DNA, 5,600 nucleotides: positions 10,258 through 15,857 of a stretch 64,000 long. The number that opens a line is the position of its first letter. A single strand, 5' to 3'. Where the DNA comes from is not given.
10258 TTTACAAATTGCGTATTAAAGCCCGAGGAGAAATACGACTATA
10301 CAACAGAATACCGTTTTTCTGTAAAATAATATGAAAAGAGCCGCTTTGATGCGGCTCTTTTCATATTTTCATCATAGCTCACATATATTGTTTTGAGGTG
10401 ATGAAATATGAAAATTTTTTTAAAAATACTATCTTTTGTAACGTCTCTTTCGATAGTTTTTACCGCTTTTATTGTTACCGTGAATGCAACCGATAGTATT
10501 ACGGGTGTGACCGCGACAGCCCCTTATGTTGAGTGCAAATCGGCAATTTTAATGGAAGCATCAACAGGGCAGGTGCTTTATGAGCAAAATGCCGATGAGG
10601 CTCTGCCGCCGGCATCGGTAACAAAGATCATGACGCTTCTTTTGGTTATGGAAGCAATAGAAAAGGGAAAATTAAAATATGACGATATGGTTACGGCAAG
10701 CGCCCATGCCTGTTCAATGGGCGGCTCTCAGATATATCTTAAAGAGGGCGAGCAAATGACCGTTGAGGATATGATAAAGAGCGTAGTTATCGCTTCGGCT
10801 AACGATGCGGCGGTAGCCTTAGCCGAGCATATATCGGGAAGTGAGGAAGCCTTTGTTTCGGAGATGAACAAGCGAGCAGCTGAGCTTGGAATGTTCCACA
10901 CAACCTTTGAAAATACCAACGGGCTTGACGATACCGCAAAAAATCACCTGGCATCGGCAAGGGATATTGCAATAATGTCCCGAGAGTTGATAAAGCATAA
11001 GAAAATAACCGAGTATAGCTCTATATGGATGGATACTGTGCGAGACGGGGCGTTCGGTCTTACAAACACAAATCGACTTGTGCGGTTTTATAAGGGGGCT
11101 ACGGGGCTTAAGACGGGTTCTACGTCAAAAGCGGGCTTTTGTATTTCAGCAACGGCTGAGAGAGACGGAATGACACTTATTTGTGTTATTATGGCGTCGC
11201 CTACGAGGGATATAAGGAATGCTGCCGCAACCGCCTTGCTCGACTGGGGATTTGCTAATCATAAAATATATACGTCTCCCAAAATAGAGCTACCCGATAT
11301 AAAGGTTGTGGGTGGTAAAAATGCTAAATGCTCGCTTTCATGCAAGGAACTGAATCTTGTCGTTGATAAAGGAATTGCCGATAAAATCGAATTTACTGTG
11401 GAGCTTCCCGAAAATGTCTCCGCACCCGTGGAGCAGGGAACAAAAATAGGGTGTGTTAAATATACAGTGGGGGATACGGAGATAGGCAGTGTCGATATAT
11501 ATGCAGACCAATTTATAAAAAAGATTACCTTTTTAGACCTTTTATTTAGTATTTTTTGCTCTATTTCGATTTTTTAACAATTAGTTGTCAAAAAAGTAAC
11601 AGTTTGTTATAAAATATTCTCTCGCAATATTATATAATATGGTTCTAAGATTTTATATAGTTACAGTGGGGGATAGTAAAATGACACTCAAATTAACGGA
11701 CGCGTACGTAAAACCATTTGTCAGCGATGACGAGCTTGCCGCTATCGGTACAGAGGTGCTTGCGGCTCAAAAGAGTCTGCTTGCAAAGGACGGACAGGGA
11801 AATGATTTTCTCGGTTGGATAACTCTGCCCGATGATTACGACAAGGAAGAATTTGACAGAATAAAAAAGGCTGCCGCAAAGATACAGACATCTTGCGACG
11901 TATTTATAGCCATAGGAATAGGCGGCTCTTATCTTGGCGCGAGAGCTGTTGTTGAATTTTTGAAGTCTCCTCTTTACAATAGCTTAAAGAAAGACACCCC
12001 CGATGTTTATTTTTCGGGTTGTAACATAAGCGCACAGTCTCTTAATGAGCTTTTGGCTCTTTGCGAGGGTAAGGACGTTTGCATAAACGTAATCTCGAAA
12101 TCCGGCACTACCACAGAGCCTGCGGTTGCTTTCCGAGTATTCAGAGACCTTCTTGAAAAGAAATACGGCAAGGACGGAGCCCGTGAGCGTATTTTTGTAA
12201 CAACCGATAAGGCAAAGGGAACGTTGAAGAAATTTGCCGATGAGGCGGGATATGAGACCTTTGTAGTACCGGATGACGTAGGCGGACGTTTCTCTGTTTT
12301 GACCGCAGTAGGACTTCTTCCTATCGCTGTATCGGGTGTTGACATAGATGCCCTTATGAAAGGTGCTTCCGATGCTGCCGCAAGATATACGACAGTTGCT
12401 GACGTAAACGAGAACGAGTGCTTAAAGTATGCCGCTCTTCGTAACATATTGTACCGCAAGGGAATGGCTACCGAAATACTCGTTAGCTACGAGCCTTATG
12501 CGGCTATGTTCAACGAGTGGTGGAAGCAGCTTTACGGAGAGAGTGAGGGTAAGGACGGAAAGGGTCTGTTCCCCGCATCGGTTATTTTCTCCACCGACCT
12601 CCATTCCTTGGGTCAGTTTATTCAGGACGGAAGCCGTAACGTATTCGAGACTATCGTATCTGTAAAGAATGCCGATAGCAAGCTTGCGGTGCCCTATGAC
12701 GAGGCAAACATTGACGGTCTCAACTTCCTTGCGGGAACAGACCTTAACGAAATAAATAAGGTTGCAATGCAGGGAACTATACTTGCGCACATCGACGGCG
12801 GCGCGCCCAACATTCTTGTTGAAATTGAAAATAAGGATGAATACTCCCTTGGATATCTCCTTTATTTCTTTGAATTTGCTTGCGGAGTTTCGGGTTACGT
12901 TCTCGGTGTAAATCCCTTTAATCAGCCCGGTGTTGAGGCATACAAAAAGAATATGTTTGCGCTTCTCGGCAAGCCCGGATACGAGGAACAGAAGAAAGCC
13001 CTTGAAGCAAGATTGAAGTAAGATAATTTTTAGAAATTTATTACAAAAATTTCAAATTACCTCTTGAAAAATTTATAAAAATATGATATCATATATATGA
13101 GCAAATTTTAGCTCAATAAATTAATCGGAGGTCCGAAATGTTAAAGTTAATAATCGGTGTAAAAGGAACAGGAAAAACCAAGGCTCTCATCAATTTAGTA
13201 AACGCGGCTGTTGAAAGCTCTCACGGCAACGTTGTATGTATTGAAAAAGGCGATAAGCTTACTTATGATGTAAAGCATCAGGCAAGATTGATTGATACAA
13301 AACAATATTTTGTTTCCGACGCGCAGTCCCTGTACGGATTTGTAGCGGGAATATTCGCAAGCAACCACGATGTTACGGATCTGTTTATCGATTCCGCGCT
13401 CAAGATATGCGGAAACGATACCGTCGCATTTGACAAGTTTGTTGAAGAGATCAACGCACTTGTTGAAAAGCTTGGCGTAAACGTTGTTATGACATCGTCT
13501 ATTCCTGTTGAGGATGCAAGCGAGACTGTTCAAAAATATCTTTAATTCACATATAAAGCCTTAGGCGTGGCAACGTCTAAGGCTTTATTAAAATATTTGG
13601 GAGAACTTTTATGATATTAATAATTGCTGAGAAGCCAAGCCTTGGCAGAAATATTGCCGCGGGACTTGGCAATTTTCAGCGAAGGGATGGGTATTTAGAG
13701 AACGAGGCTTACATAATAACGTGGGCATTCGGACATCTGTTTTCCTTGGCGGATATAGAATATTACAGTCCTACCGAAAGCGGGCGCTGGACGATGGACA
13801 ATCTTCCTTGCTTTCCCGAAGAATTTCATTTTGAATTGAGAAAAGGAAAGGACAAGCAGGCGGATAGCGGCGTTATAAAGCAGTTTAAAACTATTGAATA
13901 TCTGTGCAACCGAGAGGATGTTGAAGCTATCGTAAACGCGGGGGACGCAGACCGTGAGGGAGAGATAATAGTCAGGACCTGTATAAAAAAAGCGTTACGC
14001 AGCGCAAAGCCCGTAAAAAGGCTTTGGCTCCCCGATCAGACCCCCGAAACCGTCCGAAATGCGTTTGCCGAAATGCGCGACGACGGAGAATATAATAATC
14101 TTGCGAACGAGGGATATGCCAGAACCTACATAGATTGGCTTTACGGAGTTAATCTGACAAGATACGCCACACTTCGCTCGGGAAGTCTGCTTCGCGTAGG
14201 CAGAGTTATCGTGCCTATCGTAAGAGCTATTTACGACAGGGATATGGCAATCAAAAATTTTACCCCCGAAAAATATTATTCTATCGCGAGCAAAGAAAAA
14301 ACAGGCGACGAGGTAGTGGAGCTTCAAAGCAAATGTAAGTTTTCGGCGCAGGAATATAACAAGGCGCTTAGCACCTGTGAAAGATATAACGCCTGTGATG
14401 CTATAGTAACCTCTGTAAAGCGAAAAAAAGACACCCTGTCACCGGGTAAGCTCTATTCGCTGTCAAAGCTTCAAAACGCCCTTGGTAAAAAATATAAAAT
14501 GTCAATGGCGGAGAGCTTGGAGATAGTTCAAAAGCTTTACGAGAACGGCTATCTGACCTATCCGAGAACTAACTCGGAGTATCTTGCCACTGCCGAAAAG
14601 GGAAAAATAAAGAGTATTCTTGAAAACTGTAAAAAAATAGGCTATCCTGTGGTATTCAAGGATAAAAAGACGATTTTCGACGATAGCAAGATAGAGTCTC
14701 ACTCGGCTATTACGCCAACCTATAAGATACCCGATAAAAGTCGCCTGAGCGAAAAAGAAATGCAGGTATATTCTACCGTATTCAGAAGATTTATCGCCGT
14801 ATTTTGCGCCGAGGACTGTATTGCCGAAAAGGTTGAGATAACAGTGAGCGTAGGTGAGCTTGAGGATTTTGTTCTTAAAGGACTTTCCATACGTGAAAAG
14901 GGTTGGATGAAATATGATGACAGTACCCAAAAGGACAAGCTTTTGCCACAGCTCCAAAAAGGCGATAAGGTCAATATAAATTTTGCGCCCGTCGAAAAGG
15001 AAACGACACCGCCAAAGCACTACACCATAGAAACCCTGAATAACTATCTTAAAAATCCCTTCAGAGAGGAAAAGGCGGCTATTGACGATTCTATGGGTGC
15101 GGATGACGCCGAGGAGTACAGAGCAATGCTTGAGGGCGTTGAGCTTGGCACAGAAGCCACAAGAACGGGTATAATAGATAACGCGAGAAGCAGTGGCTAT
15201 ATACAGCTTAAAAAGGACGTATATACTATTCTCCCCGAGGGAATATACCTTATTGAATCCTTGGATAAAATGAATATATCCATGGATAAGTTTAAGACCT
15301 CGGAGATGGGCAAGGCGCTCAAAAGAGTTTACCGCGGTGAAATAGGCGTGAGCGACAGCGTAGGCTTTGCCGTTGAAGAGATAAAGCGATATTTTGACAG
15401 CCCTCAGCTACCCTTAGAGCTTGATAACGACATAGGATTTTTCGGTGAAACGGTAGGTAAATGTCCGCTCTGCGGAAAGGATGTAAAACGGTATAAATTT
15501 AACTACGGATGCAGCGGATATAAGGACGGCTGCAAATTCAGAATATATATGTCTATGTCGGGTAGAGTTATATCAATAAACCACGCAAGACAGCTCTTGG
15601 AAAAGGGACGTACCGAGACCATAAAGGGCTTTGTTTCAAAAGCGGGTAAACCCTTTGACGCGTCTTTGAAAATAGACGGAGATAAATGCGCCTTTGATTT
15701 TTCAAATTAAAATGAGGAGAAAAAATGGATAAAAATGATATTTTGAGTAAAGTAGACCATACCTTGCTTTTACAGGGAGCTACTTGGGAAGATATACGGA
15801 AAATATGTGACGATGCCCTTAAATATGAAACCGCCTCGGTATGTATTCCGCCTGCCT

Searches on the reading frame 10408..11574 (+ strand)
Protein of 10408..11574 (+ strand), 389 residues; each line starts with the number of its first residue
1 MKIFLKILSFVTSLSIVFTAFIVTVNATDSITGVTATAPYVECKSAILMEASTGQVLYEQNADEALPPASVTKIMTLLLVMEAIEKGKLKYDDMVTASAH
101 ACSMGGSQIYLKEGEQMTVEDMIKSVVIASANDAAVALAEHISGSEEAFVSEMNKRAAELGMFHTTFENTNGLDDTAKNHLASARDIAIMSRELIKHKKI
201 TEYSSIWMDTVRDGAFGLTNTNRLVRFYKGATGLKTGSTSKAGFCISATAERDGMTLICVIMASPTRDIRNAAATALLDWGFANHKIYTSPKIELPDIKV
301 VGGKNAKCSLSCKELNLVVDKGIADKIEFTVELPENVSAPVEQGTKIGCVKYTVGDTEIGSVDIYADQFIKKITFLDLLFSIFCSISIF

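Call 46: search_protein_families(library=pfam, proteins=[window:10408-11574:+], max_evalue=0.00001)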
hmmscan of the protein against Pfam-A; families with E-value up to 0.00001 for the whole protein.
window:10408-11574:+ (389 aa): 3 families
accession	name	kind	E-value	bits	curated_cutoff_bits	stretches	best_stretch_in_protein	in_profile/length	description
PF00768.25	Peptidase_S11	-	1e-74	251.5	27.6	1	34-265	3-238/239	D-alanyl-D-alanine carboxypeptidase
PF13354.11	Beta-lactamase2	-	8.3e-16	58.4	22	1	50-203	6-155/214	Beta-lactamase enzyme family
PF07943.18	PBP5_C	-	2.5e-10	40.8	21.2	1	296-372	14-91/91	Penicillin-binding protein 5, C-terminal domain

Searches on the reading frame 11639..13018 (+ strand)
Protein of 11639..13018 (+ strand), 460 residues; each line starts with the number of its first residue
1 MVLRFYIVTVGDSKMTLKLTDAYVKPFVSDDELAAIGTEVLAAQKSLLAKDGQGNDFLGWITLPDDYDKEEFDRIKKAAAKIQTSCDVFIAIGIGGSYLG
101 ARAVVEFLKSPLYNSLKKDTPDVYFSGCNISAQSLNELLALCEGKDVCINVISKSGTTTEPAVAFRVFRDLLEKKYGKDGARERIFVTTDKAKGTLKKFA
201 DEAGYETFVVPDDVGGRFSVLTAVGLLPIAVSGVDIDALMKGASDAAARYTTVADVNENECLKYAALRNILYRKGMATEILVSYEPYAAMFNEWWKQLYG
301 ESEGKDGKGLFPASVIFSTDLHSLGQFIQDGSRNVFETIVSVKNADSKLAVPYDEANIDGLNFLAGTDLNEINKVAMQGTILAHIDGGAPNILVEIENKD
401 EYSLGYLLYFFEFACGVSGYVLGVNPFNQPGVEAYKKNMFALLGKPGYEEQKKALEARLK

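Call 46: search_protein_families(library=pfam, proteins=[window:11639-13018:+], max_evalue=0.00001)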
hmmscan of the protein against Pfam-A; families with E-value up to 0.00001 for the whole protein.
window:11639-13018:+ (460 aa): 1 family
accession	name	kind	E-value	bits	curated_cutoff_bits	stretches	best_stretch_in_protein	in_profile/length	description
PF00342.24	PGI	-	6.5e-23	81.5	22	1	88-437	98-460/486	Phosphoglucose isomerase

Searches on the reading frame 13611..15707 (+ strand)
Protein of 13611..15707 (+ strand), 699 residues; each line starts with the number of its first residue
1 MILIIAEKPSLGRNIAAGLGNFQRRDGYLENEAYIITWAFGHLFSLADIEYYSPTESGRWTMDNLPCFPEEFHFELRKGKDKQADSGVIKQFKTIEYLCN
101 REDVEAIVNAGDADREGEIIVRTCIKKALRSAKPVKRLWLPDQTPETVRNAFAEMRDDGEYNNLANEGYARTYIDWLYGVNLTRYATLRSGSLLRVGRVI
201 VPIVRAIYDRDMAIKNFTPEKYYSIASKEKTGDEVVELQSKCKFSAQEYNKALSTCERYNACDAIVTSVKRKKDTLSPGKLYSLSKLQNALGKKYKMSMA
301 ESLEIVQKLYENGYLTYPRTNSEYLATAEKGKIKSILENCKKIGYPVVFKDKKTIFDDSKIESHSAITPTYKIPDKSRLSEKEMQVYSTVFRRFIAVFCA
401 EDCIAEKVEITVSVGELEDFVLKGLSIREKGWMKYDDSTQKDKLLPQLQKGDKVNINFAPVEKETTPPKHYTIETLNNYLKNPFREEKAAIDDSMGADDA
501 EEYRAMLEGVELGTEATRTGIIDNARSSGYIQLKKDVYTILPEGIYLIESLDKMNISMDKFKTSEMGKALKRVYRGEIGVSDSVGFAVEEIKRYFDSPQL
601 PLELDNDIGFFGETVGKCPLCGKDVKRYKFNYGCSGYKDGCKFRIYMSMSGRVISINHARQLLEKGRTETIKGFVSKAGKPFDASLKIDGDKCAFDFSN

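Call 45: search_protein_families(library=pfam, proteins=[window:13611-15707:+], max_evalue=0.00001)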
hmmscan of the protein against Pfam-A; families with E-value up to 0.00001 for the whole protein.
window:13611-15707:+ (699 aa): 3 families
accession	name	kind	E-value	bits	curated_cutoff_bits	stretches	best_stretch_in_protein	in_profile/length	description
PF01131.25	Topoisom_bac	-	7.6e-84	282.5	35.1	1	161-580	3-406/411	DNA topoisomerase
PF13342.12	Toprim_Crpt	-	6.9e-21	74.4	32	1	640-697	1-59/60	C-terminal repeat of topoisomerase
PF01751.28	Toprim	-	2.5e-08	34.4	23.1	1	3-137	2-90/96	Toprim domain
